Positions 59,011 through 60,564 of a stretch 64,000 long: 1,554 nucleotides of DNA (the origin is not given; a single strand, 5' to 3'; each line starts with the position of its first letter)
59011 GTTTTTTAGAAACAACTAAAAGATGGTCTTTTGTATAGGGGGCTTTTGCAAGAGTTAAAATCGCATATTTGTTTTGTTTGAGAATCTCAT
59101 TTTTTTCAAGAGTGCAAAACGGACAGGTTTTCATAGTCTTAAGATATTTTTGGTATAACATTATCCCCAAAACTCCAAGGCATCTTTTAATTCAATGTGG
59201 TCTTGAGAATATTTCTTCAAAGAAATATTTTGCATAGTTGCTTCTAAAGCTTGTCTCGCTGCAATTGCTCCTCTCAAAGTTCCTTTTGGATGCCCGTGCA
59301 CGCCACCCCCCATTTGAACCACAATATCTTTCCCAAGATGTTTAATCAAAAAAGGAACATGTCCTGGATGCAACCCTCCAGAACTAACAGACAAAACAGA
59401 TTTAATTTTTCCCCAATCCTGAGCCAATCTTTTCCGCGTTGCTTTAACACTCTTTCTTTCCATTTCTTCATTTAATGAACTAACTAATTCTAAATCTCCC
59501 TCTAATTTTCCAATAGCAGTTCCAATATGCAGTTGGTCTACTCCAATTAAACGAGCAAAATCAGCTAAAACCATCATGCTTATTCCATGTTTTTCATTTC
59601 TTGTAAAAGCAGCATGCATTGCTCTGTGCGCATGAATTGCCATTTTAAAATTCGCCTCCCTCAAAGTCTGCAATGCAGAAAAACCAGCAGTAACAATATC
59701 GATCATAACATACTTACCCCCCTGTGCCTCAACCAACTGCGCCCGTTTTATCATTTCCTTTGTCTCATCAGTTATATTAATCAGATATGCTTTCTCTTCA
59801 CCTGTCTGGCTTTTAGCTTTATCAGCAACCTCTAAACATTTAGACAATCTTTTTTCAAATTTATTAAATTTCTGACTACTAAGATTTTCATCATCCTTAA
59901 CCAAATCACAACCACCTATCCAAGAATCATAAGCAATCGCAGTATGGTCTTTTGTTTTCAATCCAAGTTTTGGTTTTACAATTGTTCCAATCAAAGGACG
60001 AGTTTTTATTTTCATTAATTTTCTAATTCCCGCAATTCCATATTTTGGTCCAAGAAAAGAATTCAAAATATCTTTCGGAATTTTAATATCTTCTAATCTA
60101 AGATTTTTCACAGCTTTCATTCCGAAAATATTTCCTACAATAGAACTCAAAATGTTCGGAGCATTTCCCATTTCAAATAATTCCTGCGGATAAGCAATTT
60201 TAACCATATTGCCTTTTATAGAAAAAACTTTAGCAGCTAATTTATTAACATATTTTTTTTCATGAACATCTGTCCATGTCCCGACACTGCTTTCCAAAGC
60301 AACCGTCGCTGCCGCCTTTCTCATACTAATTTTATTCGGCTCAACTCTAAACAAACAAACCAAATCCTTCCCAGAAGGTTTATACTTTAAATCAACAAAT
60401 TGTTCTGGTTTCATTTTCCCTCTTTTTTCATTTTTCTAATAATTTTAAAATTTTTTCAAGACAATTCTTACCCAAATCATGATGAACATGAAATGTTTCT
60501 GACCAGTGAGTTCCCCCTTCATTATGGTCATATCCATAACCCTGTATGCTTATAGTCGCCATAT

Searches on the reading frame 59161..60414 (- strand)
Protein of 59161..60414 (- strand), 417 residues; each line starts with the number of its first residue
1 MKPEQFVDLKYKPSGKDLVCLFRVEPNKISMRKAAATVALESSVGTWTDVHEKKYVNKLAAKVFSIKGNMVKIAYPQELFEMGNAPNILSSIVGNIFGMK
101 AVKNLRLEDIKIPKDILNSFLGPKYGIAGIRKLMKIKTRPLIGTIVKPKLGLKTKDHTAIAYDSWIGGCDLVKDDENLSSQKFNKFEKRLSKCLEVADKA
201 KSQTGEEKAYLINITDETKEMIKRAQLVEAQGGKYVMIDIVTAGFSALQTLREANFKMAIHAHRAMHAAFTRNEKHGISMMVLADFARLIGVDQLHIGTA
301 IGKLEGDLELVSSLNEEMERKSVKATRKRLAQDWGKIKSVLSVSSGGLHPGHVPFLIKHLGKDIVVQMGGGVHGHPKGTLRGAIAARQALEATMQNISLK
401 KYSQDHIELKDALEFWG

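Call 20: search_protein_families(library=pfam, proteins=[window:59161-60414:-], max_evalue=0.001)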
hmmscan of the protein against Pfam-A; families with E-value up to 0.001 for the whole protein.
window:59161-60414:- (417 aa): 2 families
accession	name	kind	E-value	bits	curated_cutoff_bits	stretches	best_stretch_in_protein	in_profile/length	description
PF00016.26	RuBisCO_large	-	5.2e-90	302.2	30.1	1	126-416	1-299/299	Ribulose bisphosphate carboxylase large chain, catalytic domain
PF02788.21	RuBisCO_large_N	-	9.1e-40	136.1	20.7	1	6-115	2-119/120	Ribulose bisphosphate carboxylase large chain, N-terminal domain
